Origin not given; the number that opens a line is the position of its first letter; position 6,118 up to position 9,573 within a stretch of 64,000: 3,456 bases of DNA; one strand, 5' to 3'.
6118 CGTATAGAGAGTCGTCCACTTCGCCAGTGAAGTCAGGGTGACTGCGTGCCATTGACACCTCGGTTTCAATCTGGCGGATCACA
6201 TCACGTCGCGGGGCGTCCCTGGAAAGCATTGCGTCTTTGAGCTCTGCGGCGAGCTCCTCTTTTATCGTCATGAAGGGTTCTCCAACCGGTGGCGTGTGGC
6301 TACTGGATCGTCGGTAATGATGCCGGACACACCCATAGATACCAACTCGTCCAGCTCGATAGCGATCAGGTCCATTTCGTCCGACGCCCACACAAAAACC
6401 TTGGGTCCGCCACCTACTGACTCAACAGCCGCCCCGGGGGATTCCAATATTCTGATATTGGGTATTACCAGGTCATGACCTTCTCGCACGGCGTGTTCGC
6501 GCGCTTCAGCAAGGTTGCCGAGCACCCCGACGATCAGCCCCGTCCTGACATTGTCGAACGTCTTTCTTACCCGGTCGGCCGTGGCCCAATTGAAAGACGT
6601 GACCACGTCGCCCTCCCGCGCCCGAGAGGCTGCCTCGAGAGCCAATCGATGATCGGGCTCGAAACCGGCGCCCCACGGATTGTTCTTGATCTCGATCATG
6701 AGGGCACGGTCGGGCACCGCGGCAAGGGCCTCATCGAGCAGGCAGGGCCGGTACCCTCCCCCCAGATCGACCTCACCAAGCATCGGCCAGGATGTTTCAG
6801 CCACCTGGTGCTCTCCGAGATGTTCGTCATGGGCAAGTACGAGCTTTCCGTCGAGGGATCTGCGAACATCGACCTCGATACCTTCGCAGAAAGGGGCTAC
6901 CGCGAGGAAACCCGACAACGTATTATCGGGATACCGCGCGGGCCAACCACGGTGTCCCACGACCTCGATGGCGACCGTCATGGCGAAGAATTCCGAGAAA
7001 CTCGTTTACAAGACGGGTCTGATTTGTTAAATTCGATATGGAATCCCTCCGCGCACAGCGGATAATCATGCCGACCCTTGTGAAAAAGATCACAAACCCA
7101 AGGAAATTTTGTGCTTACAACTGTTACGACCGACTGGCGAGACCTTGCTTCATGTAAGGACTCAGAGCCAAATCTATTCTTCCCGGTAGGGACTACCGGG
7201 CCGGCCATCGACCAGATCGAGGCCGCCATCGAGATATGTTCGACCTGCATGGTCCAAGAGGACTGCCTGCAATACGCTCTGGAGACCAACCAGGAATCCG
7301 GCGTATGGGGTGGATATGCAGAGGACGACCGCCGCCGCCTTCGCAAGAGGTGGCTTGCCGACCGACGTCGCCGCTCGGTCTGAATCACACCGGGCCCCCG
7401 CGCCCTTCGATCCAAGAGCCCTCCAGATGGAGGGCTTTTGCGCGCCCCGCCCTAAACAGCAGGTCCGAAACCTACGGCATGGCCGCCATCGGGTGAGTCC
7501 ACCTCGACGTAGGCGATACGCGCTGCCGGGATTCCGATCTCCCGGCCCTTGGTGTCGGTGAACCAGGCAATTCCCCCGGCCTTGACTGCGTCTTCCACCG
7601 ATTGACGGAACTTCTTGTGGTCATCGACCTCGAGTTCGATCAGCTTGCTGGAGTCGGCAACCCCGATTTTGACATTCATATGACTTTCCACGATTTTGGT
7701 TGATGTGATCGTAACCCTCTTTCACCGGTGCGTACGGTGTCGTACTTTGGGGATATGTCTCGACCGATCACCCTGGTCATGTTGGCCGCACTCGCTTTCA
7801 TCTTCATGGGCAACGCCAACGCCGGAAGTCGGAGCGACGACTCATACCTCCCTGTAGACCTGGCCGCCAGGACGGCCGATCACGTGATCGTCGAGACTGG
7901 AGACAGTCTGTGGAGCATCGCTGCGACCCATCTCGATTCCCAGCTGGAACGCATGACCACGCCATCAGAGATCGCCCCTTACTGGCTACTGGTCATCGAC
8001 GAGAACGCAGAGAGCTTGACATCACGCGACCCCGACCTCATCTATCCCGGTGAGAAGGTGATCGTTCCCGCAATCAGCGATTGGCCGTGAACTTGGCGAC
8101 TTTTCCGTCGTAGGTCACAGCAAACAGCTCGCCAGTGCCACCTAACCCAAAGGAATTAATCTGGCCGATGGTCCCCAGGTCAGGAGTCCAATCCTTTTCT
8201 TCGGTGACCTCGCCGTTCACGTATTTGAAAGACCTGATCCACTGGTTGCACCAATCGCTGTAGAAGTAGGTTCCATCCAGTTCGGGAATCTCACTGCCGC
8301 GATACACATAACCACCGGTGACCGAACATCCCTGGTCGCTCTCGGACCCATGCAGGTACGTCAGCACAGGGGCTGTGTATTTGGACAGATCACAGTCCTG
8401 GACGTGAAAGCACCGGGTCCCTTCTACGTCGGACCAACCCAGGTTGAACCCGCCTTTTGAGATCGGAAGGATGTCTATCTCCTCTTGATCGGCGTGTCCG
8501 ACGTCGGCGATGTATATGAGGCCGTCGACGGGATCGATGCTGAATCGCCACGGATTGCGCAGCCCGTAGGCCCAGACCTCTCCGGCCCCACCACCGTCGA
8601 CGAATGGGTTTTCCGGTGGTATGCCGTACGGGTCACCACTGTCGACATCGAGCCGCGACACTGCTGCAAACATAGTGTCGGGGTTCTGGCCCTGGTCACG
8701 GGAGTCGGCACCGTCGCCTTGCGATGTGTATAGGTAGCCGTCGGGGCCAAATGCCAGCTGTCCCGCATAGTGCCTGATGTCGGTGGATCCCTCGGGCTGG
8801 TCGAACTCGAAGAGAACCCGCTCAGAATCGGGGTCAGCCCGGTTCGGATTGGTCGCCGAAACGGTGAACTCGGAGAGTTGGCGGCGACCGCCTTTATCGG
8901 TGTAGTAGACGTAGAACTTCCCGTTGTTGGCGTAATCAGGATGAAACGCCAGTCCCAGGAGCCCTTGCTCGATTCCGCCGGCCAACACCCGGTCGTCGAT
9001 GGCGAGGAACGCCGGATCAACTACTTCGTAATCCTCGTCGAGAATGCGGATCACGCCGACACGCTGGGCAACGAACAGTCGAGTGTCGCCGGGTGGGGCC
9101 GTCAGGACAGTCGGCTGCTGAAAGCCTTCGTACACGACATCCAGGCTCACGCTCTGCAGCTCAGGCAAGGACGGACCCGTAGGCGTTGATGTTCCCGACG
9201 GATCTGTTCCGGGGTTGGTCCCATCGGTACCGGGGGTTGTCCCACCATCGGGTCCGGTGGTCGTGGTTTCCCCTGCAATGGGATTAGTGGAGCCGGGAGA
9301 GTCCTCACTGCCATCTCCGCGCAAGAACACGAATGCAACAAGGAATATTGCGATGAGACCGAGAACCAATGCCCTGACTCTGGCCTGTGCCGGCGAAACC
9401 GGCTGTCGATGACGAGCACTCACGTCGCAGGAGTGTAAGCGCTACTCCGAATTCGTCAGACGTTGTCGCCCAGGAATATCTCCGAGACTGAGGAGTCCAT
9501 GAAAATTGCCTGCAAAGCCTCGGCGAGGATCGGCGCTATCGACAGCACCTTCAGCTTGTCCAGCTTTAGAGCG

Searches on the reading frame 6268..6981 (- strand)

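Call 62: search_protein_families(library=pfam, proteins=[window:6268-6981:-], max_evalue=0.00001)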
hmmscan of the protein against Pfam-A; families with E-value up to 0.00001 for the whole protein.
window:6268-6981:- (237 aa): 1 family
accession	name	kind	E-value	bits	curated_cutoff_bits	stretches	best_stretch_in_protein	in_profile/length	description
PF03009.23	GDPD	-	5.8e-16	59.8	23.6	1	10-226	1-242/244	Glycerophosphoryl diester phosphodiesterase family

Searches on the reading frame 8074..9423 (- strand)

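Call 62: search_protein_families(library=pfam, proteins=[window:8074-9423:-], max_evalue=0.00001)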
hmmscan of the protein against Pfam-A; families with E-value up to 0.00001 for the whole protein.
window:8074-9423:- (449 aa): 1 family
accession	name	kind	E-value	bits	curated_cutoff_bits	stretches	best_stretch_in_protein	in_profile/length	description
PF07995.17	GSDH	-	3.5e-37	128.9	25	1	103-422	3-311/332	Glucose / Sorbosone dehydrogenase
